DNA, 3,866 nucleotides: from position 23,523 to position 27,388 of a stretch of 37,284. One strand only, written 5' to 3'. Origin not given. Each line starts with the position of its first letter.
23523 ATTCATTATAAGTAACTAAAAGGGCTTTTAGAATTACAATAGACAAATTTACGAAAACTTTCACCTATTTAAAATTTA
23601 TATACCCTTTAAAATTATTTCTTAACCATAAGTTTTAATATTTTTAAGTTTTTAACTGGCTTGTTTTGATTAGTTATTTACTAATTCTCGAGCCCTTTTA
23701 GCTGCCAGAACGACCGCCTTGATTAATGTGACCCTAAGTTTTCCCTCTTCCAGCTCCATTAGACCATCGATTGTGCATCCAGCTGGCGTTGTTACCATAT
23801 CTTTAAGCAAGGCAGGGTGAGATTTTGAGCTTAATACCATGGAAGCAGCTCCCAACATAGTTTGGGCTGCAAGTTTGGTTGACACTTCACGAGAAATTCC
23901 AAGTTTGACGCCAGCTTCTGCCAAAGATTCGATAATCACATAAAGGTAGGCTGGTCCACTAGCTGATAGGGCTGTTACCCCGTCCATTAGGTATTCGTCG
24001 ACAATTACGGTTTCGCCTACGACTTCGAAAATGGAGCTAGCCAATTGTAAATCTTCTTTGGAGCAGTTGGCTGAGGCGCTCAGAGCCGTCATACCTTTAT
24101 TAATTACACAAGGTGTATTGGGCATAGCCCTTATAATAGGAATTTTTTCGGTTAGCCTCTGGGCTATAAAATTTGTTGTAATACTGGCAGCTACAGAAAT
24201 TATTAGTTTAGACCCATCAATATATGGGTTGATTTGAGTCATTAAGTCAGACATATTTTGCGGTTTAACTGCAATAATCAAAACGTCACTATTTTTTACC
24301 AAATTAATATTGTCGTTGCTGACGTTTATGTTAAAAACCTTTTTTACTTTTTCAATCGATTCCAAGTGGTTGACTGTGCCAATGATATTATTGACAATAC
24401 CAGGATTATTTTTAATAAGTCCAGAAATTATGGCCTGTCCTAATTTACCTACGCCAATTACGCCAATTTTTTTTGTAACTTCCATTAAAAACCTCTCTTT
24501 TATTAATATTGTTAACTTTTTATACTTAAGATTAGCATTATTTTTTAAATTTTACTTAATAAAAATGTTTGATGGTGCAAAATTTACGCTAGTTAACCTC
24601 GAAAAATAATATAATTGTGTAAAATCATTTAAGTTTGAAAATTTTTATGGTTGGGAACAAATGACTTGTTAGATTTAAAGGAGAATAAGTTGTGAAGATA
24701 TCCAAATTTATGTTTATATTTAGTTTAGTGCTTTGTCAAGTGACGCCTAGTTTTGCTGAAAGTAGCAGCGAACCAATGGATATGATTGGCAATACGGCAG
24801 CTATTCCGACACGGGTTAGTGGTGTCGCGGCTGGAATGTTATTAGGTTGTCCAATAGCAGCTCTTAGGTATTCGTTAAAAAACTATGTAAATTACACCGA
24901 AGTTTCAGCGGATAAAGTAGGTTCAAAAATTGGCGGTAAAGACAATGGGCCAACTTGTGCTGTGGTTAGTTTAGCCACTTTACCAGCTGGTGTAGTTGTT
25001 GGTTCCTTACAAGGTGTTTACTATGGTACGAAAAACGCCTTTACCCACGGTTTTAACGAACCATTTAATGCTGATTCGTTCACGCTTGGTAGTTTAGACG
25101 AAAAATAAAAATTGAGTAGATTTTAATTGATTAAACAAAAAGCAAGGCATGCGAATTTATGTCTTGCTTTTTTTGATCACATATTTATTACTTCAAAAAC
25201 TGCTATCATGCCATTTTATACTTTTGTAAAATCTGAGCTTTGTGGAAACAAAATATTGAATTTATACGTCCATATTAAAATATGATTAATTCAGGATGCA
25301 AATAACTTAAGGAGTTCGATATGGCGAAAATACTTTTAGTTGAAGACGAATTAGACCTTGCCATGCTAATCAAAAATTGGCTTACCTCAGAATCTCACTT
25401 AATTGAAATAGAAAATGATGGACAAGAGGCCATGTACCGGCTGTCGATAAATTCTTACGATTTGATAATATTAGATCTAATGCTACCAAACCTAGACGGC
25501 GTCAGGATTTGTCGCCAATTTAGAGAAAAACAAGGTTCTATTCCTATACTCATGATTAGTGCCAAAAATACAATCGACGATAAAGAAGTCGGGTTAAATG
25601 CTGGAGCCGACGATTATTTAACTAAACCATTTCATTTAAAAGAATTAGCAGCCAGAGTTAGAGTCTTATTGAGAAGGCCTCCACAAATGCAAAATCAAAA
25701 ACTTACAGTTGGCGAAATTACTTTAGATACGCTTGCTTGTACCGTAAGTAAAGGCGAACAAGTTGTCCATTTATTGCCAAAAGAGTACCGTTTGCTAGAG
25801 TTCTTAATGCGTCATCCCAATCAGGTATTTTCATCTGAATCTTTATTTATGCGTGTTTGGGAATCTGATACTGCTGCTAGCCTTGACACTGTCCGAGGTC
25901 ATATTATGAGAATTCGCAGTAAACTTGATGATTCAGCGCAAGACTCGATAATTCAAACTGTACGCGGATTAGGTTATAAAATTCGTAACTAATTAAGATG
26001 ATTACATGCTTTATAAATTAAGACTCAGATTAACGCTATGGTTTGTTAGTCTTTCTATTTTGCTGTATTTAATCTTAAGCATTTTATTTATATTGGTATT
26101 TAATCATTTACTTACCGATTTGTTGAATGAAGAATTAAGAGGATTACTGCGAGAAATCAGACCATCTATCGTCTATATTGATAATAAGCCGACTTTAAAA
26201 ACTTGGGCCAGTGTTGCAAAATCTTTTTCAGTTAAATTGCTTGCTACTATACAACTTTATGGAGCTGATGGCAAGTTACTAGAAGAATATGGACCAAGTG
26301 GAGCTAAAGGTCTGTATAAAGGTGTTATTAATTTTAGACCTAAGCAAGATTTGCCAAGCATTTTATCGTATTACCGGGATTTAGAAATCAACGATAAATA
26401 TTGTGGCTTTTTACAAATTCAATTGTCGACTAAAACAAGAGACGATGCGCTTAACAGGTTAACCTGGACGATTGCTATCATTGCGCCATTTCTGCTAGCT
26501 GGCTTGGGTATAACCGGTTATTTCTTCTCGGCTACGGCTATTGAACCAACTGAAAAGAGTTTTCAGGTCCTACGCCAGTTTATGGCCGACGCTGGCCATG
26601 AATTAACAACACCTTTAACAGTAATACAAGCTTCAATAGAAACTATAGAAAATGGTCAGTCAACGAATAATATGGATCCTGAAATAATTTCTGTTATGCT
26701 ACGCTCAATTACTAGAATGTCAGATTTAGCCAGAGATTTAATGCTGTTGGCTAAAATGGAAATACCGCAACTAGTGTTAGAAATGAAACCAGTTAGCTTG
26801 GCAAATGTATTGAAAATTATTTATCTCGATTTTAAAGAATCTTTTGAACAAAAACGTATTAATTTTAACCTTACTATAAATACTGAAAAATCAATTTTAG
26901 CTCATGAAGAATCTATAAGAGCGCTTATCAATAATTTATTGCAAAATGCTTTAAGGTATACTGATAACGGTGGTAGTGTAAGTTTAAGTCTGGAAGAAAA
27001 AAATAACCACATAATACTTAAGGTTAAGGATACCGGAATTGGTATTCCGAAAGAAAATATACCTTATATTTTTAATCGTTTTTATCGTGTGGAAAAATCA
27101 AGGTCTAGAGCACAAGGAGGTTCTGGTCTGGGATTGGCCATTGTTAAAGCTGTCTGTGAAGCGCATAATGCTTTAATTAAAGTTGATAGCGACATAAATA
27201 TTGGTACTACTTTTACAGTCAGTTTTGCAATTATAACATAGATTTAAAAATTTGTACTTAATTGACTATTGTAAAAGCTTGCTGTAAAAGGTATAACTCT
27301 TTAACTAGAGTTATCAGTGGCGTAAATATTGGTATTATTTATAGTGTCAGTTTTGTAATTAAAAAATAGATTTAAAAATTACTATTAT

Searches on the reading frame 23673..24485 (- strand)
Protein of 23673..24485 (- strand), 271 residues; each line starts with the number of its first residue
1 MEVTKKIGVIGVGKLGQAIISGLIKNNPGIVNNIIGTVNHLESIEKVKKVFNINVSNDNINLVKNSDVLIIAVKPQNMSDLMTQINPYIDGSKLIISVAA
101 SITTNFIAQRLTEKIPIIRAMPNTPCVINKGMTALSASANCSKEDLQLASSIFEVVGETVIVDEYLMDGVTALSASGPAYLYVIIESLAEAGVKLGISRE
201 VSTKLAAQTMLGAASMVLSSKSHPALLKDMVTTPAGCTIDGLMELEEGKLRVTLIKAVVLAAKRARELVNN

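Call 101: search_protein_families(library=pfam, proteins=[window:23673-24485:-], max_evalue=0.00001)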
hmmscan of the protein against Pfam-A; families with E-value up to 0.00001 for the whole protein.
window:23673-24485:- (271 aa): 2 families
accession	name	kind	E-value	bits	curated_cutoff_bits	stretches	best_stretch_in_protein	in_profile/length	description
PF14748.11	P5CR_dimer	-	9.8e-38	129.1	25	1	164-268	1-105/105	Pyrroline-5-carboxylate reductase dimerisation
PF03807.23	F420_oxidored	-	3.2e-18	66.6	21.6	1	6-100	1-93/94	NADP oxidoreductase coenzyme F420-dependent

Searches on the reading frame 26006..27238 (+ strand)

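Call 101: search_protein_families(library=pfam, proteins=[window:26006-27238:+], max_evalue=0.00001)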
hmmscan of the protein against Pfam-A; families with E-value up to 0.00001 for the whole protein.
window:26006-27238:+ (411 aa): 2 families
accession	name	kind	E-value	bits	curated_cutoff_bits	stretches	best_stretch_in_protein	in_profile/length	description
PF02518.31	HATPase_c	-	2.2e-27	96.1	26.4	1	301-407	3-107/111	Histidine kinase-, DNA gyrase B-, and HSP90-like ATPase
PF00512.31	HisKA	-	2.2e-13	50.5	26.9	1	189-252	2-64/66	His Kinase A (phospho-acceptor) domain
